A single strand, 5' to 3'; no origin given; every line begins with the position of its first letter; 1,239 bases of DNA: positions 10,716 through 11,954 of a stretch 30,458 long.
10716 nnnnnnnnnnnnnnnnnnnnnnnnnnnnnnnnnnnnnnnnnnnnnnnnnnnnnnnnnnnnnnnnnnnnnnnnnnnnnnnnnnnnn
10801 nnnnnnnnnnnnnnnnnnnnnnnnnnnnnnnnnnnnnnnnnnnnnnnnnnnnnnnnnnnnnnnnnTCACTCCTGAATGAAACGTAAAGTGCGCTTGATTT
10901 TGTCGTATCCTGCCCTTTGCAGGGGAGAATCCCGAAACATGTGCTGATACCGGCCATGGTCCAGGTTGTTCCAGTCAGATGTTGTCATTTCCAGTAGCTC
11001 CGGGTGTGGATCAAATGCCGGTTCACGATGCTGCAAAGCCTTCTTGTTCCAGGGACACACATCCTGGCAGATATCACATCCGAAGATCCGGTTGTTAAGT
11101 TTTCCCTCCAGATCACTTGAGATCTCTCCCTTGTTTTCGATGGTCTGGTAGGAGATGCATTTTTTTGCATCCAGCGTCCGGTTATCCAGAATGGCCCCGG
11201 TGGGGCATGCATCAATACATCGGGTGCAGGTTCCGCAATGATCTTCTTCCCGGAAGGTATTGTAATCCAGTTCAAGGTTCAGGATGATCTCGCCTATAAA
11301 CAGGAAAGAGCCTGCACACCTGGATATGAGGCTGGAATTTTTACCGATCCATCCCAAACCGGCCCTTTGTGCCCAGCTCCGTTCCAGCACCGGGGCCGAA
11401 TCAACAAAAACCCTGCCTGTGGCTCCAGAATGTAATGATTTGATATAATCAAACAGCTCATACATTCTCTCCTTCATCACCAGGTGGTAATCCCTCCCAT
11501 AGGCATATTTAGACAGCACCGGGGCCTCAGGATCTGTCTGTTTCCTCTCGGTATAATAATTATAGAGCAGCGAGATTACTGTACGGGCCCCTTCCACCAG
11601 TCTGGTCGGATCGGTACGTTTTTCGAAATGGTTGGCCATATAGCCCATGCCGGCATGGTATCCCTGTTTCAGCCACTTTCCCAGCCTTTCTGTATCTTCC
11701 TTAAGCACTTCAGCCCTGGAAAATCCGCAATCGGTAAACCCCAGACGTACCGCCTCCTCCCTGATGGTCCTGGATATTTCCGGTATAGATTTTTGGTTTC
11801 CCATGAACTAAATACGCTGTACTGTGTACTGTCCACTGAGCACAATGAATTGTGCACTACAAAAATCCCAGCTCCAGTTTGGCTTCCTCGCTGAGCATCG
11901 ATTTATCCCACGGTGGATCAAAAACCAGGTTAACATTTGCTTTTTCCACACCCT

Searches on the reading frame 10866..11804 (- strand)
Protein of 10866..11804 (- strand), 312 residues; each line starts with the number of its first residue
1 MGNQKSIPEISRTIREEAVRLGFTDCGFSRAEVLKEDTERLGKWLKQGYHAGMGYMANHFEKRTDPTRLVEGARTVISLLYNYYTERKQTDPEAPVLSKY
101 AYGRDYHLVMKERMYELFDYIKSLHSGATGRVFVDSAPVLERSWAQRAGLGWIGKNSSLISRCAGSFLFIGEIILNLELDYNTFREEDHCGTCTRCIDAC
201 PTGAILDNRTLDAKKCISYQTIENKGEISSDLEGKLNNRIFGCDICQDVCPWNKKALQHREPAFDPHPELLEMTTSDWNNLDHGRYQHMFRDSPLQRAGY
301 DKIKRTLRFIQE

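Call 7: search_protein_families(library=pfam, proteins=[window:10866-11804:-])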
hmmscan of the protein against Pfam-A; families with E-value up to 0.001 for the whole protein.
window:10866-11804:- (312 aa): 9 families
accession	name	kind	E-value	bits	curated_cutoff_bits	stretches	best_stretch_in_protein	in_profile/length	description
PF13484.11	Fer4_16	-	5.9e-23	81.9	30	1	189-253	1-66/66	4Fe-4S double cluster binding domain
PF08331.15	QueG_DUF1730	-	7.2e-22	77.5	25.1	1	63-136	1-77/77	Epoxyqueuosine reductase QueG, DUF1730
PF13237.11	Fer4_10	-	5.1e-06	26.7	25.5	0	185-210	4-22/53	4Fe-4S dicluster domain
PF00037.32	Fer4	-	9e-06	25.7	21.1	1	187-205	5-23/24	4Fe-4S binding domain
PF25160.1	LdpA_Fe-S-bd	-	1.4e-05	25.2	27.6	0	187-206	25-44/49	LdpA Fe-S cluster-binding domain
PF13187.11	Fer4_9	-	9e-05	22.9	27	0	182-205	29-52/52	4Fe-4S dicluster domain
PF14697.11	Fer4_21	-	0.00047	20.7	35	0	186-205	37-57/59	4Fe-4S dicluster domain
PF13183.11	Fer4_8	-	0.00059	20.8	27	0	188-203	52-67/68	4Fe-4S dicluster domain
PF12838.12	Fer4_7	-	0.00072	20.4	27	0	189-253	1-51/52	4Fe-4S dicluster domain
